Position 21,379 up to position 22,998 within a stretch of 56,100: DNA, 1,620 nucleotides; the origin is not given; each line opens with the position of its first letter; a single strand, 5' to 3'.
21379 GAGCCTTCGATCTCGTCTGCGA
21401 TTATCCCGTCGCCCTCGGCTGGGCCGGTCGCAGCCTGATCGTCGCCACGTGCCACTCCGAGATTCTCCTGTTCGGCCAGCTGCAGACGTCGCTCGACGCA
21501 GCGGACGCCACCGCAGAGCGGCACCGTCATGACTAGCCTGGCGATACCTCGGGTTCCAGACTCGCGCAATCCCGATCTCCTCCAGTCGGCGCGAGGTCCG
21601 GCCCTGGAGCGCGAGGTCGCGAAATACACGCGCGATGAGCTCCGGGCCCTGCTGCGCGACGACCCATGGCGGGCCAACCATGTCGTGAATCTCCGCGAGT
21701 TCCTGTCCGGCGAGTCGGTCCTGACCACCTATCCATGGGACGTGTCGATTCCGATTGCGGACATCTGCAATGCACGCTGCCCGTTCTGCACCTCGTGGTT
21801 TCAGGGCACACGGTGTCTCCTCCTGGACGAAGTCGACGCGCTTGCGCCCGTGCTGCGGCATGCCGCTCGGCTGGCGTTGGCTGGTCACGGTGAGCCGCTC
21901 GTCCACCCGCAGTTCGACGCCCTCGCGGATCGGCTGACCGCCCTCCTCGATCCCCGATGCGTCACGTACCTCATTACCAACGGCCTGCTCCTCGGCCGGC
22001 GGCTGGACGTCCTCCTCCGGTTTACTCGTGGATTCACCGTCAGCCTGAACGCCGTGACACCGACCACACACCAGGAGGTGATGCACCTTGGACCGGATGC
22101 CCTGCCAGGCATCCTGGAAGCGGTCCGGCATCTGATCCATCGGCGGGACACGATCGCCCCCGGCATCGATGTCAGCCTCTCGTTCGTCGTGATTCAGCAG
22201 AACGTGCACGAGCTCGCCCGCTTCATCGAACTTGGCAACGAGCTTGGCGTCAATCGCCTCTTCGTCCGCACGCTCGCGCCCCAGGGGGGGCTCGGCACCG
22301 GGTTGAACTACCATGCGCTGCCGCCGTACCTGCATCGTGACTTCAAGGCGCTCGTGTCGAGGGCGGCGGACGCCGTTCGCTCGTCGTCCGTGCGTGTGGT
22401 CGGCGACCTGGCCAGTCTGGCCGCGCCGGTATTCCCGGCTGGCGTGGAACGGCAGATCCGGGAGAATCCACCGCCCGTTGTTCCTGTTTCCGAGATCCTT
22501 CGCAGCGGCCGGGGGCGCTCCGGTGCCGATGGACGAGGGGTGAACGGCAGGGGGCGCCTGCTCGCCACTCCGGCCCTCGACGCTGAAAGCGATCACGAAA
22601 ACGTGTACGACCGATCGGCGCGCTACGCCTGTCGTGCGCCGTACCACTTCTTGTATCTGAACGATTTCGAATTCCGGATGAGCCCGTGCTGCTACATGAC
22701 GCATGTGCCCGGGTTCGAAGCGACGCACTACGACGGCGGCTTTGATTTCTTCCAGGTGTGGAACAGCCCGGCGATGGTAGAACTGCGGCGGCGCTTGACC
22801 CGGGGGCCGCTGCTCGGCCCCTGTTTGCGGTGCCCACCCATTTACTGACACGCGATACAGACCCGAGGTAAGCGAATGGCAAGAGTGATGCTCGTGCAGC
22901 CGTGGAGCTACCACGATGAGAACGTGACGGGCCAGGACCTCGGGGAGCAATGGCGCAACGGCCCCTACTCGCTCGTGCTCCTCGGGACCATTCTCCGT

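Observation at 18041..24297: Maf (DUF115)-like protein translationally coupled to a SPASM radical-SAM and a B12-binding radical-SAM enzyme: candidate undescribed flagellin/glycan tailoring module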

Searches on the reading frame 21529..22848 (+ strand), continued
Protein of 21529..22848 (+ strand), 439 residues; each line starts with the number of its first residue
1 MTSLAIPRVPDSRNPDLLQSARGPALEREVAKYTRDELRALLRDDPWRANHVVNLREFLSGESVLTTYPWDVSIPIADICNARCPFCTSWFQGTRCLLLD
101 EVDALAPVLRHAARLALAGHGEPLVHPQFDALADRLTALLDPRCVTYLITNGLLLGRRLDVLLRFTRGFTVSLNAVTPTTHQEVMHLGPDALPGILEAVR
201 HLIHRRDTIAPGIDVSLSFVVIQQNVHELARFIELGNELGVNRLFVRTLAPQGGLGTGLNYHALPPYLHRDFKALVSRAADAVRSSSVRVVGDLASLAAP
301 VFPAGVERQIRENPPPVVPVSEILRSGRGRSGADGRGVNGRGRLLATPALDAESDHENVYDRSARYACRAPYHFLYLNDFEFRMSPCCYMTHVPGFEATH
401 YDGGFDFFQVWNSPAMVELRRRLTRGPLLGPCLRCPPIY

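Call 40: find_encoding_contigs(protein=P0146, flank=10000, max_places=2)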
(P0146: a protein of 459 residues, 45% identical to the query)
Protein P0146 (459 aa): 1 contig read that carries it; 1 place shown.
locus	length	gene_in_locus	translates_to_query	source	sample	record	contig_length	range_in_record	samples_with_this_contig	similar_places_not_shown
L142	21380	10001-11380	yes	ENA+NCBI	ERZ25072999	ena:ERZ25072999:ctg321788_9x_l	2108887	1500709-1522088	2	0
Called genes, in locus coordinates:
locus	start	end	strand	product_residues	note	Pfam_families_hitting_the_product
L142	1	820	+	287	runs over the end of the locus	PF01061:ABC2_membrane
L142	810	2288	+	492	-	PF00005:ABC_tran, PF14524:Wzt_C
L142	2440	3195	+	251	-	PF08242:Methyltransf_12, PF13649:Methyltransf_25 (weak)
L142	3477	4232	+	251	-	PF13578:Methyltransf_24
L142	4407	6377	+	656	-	PF00795:CN_hydrolase, PF02540:NAD_synthase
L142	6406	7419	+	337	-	PF01073:3Beta_HSD, PF01370:Epimerase, PF07993:NAD_binding_4 (faint), PF16363:GDP_Man_Dehyd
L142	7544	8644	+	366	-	PF05050:Methyltransf_21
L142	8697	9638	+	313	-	-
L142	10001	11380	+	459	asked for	PF04055:Radical_SAM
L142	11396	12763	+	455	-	-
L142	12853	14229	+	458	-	PF02826:2-Hacid_dh_C (faint), PF03446:NAD_binding_2 (weak), PF03721:UDPG_MGDP_dh_N, PF00984:UDPG_MGDP_dh, PF03720:UDPG_MGDP_dh_C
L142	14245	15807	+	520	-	PF13692:Glyco_trans_1_4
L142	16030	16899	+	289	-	PF00535:Glycos_transf_2, PF10111:Glyco_tranf_2_2 (faint), PF13641:Glyco_tranf_2_3 (weak), PF13632:Glyco_trans_2_3 (weak), PF13641:Glyco_tranf_2_3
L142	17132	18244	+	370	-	PF13439:Glyco_transf_4, PF13579:Glyco_trans_4_4, PF20706:GT4-conflict, PF00534:Glycos_transf_1, PF13692:Glyco_trans_1_4, PF13524:Glyco_trans_1_2 (weak)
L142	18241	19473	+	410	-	PF00534:Glycos_transf_1, PF13692:Glyco_trans_1_4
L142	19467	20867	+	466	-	PF13727:CoA_binding_3, PF02397:Bac_transf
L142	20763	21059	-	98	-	-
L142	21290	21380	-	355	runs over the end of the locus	-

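Call 56: search_protein_families(library=pfam, proteins=[L142:11396-12763:+, L142:8697-9638:+], max_evalue=5)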
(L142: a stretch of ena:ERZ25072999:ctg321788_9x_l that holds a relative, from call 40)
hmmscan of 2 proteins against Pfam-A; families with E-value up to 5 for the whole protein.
L142:11396-12763:+ (455 aa): 1 family
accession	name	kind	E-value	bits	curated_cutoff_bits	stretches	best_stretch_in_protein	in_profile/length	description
PF13896.12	Glyco_transf_49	-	0.03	14.1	27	1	76-165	89-189/329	Glycosyl-transferase for dystroglycan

L142:8697-9638:+ (313 aa): 0 families

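Call 71: predict_structure(alignment_id=A2)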
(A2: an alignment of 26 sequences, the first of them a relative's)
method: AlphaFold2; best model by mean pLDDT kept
length: 439 residues; sequences in the alignment: 26
mean_pLDDT: 90.3   pTM: 0.87
mean pLDDT of the five models: 90.3, 89.7, 89.5, 88.9, 88.2
residues with pLDDT >= 90: 327; 70-90: 74; 50-70: 24; < 50: 14
segments of 3 or more residues with pLDDT < 50: 1-7, 334-336
pLDDT, mean of each block of 10 residues (from residue 1): 44 87 94 97 96 97 98 94 89 91 97 90 94 96 95 96 95 97 95 98 95 95 98 98 95 77 95 98 98 92 91 90 73 57 81 63 91 94 90 92 95 98 94 79
secondary structure, 60 per line:
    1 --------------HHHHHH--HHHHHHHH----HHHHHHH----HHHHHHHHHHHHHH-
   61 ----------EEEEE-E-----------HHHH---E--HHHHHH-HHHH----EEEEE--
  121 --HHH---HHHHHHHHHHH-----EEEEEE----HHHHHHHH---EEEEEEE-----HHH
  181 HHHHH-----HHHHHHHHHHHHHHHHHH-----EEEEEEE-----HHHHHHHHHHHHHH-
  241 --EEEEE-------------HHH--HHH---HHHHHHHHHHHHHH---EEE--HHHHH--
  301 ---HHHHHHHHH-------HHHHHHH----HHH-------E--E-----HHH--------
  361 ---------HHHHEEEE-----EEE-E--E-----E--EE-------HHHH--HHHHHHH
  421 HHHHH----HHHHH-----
elements in order: H15-20 H23-30 H35-41 H46-59 E71-75 H89-92 H99-104 H106-109 E114-118 H129-139 E145-150 H155-162 E166-172 H178-185 H191-208 E214-220 H226-239 E243-247 H272-285 E289-291 H294-298 H304-312 H320-326 H370-373 E374-377 E383-385 H408-411 H414-425 H430-434

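Call 74: fold_search(model_id=the predicted structure, library=pdb)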
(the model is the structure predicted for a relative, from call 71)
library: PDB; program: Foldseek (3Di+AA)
matches with E <= 10: 1603; with E <= 0.001: 88
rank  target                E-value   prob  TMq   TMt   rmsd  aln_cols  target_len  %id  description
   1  6y1x_A                7.6e-10  1.00  0.40  0.67   4.3       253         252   21  X-ray structure of the radical SAM protein NifB, a key nitrogenase maturating enzyme (released 2020-06-17)
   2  8hzv_C                1.7e-09  1.00  0.40  0.37   9.9       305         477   15  The crystal structure of a Radical SAM Enzyme DesII (released 2024-07-10)
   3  8hzv_B                4.5e-09  1.00  0.44  0.41  13.8       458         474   14  The crystal structure of a Radical SAM Enzyme DesII (released 2024-07-10)
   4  8hzy_A                4.7e-09  1.00  0.42  0.40  15.0       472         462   15  The crystal structure of a Radical SAM Enzyme DesII (released 2024-07-10)
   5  8hzv_D                6.2e-09  1.00  0.44  0.41  13.1       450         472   13  The crystal structure of a Radical SAM Enzyme DesII (released 2024-07-10)
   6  7vob                  6.6e-09  1.00  0.50  0.65   9.5       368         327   19  The crystal structure of a Radical SAM Enzyme BlsE involved in the Biosynthesis of Blasticidin S (released 2022-05-04)
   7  6efn                  8.2e-09  1.00  0.46  0.52   9.4       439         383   14  Structure of a RiPP maturase, SkfB (released 2018-10-24)
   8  5v1s_A                1.1e-08  1.00  0.50  0.52   9.8       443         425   15  Crystal structure of Streptococcus suis SuiB bound to S-adenosylmethionine (released 2017-08-30)
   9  8hzv_A                1.1e-08  1.00  0.38  0.35  12.1       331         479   17  The crystal structure of a Radical SAM Enzyme DesII (released 2024-07-10)
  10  1tv7_B                1.5e-08  1.00  0.35  0.46   4.0       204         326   22  Structure of the S-adenosylmethionine dependent Enzyme MoaA (released 2004-08-31)
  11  8hzy_B                2.8e-08  1.00  0.40  0.39   8.9       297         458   15  The crystal structure of a Radical SAM Enzyme DesII (released 2024-07-10)
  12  7bi7_A                3.7e-08  1.00  0.38  0.57   4.6       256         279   20  An Unexpected P-Cluster like Intermediate En Route to the Nitrogenase FeMo-co (released 2021-03-10)
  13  5v1q_A                4.3e-08  1.00  0.47  0.48  10.5       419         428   14  Crystal structure of Streptococcus suis SuiB (released 2017-08-30)
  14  5v1t_A                5.1e-08  1.00  0.49  0.49  11.2       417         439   14  Crystal structure of Streptococcus suis SuiB bound to precursor peptide SuiA (released 2017-08-30)
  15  2fb2_B                6.1e-08  1.00  0.36  0.47   4.4       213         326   22  Structure of the MoaA Arg17/266/268/Ala triple mutant (released 2006-05-09)
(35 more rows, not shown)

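Call 93: search_protein_representatives(protein=window:21529-22848:+)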
Query: 439 residues. Proteins with E-value up to 0.001 (for the whole library): 4166; up to 1e-10: 478; up to 1e-30: 100. The best 150 are listed.
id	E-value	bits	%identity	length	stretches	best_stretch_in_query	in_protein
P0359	1.6e-121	422.7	48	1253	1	27-437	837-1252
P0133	9.8e-119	413.5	46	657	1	27-437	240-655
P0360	2.2e-117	409.1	49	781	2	24-331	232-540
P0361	9.7e-117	406.9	48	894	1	39-437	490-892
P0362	1.8e-116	406.0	48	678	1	17-439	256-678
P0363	3.2e-115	401.9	46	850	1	27-436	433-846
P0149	5.7e-114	397.8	44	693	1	25-439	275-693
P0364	1.0e-111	390.4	49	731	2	36-330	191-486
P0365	5.4e-110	384.7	46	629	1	33-436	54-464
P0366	1.0e-109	383.8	44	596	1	22-439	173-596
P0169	9.7e-109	380.6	42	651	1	26-438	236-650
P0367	2.4e-107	376.0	43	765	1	25-436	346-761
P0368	3.0e-107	375.7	46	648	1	29-436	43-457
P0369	2.1e-105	369.6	46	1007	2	27-370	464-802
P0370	1.2e-104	367.1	43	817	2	25-369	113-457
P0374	1.0e-99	350.8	47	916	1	35-437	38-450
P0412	3.3e-57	210.7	37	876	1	3-436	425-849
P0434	8.3e-42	160.0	32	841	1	20-436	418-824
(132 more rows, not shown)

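Call 94: search_protein_families(library=pfam, proteins=[P0359, P0361, P0363, P0369, P0374, P0360, P0367, P0370, P0412, P0434], max_evalue=0.001)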
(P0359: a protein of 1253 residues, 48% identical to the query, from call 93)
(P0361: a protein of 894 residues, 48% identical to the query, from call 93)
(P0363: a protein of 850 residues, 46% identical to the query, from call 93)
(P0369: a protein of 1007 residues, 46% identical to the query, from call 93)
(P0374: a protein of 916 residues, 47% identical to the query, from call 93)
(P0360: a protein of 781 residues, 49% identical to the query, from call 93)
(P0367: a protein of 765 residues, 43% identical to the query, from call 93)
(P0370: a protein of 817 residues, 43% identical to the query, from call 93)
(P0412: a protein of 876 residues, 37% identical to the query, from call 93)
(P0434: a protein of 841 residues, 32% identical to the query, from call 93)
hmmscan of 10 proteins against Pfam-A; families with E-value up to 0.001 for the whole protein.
P0359 (1253 aa): 1 family
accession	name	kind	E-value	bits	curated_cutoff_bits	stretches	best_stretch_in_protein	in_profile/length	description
PF04055.27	Radical_SAM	-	1.4e-17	64.8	29.5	1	885-1047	2-164/166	Radical SAM superfamily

P0361 (894 aa): 2 families
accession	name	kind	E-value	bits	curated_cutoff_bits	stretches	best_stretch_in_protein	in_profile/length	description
PF04055.27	Radical_SAM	-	1.3e-13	51.9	29.5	1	526-657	2-139/166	Radical SAM superfamily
PF13186.11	SPASM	-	0.00013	22.6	21.5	1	839-891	16-67/67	Iron-sulfur cluster-binding domain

P0363 (850 aa): 1 family
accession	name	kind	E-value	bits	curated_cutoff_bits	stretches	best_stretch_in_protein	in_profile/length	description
PF04055.27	Radical_SAM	-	1.9e-17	64.3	29.5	1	480-643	1-164/166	Radical SAM superfamily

P0369 (1007 aa): 2 families
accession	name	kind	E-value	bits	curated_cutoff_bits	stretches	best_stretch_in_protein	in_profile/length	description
PF04055.27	Radical_SAM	-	3.4e-15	57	29.5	1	512-666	2-164/166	Radical SAM superfamily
PF13186.11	SPASM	-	0.00018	22.2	21.5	1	951-1004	15-67/67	Iron-sulfur cluster-binding domain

P0374 (916 aa): 1 family
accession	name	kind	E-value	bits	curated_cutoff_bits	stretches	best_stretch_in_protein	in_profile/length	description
PF04055.27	Radical_SAM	-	1.5e-14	55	29.5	1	77-211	1-141/166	Radical SAM superfamily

P0360 (781 aa): 2 families
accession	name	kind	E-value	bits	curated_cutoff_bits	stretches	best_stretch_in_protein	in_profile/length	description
PF04055.27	Radical_SAM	-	6.9e-14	52.8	29.5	1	283-444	2-165/166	Radical SAM superfamily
PF13186.11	SPASM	-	1.8e-05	25.3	21.5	1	725-778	15-67/67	Iron-sulfur cluster-binding domain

P0367 (765 aa): 2 families
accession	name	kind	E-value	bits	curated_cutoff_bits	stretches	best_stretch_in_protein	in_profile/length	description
PF04055.27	Radical_SAM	-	1.1e-14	55.3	29.5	1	396-556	2-165/166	Radical SAM superfamily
PF13186.11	SPASM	-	0.00031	21.4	21.5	0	701-761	10-67/67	Iron-sulfur cluster-binding domain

P0370 (817 aa): 2 families
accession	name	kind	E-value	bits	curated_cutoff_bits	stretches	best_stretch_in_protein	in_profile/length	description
PF04055.27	Radical_SAM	-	2e-12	48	29.5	1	163-321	2-163/166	Radical SAM superfamily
PF13186.11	SPASM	-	9.6e-05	23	21.5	1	746-814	1-67/67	Iron-sulfur cluster-binding domain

P0412 (876 aa): 2 families
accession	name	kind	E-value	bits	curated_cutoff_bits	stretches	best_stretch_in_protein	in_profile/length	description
PF00202.27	Aminotran_3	-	3.9e-31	108.6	30.5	1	17-297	11-324/403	Aminotransferase class-III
PF04055.27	Radical_SAM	-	7.1e-19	69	29.5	1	498-654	3-165/166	Radical SAM superfamily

P0434 (841 aa): 2 families
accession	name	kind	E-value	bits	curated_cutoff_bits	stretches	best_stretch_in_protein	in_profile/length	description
PF00202.27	Aminotran_3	-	3.4e-35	122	30.5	1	23-311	10-331/403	Aminotransferase class-III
PF04055.27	Radical_SAM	-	2.4e-20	73.8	29.5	1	474-630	3-165/166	Radical SAM superfamily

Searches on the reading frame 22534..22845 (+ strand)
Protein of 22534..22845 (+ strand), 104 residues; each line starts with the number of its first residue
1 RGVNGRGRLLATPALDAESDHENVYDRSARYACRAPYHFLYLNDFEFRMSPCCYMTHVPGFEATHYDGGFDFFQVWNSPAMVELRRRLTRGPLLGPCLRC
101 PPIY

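Call 62: search_solved_structures(query=window:22534-22845:+, max_evalue=10, show_alignments=4)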
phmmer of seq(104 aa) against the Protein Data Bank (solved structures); distinct sequences matched with E-value up to 10: 4.
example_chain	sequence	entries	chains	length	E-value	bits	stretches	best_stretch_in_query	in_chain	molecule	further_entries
9njy_H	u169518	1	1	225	0.19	15.4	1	53-97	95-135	Human antibody, heavy chain fragment, antigen binding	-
8epa_H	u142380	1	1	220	0.26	14.9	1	65-100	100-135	REGN7257 Fab heavy chain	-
7amp_H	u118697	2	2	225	0.5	14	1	64-97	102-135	HuJovi-1 Fab heavy chain | Human Jovi-1 Fab heavy chain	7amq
7amr_H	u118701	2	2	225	0.51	14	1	64-97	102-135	Human Jovi-1 Fab fragment, KFN mutant, heavy chain | Human Jovi-1 Fab, KFN mutant, heavy chain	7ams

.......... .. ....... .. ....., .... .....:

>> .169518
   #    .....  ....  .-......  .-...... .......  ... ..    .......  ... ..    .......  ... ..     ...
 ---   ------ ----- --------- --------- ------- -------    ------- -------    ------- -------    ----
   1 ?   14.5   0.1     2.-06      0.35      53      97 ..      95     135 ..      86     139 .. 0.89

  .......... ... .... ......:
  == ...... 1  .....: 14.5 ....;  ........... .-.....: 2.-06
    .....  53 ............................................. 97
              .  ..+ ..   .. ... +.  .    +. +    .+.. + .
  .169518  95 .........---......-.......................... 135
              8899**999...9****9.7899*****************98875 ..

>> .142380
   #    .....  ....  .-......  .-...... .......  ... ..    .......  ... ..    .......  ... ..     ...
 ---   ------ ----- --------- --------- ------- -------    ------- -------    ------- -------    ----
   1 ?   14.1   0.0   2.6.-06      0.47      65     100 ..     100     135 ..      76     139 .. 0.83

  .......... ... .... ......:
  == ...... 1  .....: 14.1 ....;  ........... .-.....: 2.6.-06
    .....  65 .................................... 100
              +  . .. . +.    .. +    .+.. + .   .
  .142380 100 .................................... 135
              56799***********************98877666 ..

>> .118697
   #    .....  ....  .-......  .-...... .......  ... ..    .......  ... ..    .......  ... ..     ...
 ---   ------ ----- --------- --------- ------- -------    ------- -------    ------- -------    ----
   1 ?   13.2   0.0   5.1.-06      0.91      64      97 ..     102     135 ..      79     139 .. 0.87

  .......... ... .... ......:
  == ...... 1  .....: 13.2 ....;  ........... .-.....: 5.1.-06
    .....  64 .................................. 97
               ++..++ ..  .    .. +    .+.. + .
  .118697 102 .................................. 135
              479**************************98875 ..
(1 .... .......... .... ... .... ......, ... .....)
